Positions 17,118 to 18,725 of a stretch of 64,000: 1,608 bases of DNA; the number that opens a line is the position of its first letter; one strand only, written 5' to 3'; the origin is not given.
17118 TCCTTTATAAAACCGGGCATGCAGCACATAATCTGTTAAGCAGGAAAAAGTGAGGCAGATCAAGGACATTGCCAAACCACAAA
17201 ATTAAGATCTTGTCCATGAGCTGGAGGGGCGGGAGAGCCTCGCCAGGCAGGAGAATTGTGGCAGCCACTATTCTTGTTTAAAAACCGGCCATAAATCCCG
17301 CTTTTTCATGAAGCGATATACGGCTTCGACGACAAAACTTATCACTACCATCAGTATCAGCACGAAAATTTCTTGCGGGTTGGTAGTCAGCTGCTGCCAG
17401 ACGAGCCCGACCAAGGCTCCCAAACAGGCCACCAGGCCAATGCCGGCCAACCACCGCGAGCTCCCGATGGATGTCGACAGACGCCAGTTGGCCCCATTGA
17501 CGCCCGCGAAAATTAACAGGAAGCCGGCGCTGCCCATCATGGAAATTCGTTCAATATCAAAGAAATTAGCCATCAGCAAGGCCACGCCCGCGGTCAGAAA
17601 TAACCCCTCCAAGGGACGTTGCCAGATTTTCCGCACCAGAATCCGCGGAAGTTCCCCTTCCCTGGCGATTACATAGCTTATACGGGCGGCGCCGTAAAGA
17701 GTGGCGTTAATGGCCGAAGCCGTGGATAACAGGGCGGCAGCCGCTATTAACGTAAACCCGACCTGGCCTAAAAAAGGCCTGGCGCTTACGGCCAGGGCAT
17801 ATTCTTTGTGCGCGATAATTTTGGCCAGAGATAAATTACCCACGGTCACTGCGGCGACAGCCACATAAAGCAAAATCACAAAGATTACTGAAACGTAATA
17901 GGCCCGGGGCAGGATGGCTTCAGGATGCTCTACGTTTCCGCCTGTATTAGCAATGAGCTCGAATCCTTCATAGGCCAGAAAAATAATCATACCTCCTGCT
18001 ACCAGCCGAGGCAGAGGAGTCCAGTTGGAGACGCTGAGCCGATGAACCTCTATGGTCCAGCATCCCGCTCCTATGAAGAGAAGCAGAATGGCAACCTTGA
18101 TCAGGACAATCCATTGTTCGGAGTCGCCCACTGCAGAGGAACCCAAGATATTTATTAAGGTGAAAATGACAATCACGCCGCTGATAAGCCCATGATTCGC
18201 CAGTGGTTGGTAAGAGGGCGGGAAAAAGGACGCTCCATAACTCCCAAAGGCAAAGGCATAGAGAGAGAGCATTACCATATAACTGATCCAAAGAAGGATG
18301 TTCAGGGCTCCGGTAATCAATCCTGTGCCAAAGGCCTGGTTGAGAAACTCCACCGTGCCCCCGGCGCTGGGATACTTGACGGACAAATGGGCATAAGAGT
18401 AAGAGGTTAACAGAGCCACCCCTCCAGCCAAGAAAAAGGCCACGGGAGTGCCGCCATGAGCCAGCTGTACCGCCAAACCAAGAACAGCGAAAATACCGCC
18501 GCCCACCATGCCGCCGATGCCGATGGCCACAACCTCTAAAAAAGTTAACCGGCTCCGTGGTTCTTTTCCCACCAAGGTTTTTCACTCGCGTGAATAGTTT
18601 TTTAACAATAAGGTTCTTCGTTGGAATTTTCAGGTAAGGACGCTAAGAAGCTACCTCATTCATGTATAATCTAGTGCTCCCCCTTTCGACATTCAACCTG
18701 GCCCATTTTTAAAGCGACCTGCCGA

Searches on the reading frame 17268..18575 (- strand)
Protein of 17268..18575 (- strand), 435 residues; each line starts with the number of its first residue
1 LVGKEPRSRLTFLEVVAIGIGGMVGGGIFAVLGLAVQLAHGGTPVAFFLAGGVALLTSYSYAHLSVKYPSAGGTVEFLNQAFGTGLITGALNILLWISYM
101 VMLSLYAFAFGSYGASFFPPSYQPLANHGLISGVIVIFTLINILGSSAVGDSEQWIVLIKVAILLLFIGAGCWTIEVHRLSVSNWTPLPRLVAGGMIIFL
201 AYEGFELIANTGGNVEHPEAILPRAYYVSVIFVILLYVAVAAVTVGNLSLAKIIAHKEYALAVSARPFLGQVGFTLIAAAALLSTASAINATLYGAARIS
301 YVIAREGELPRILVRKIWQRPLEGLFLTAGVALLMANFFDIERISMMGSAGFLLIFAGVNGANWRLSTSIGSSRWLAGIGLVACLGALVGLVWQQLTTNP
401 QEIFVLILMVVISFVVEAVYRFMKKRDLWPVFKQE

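Call 35: search_protein_families(library=pfam, proteins=[window:17268-18575:-], max_evalue=0.00001)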
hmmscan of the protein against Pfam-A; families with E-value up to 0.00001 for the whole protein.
window:17268-18575:- (435 aa): 2 families
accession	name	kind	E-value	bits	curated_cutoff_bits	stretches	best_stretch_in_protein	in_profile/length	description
PF13520.12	AA_permease_2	-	1.5e-30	106.9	27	1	10-411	1-425/427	Amino acid permease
PF00324.27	AA_permease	-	1e-21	77.6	24.6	1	15-336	2-345/470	Amino acid permease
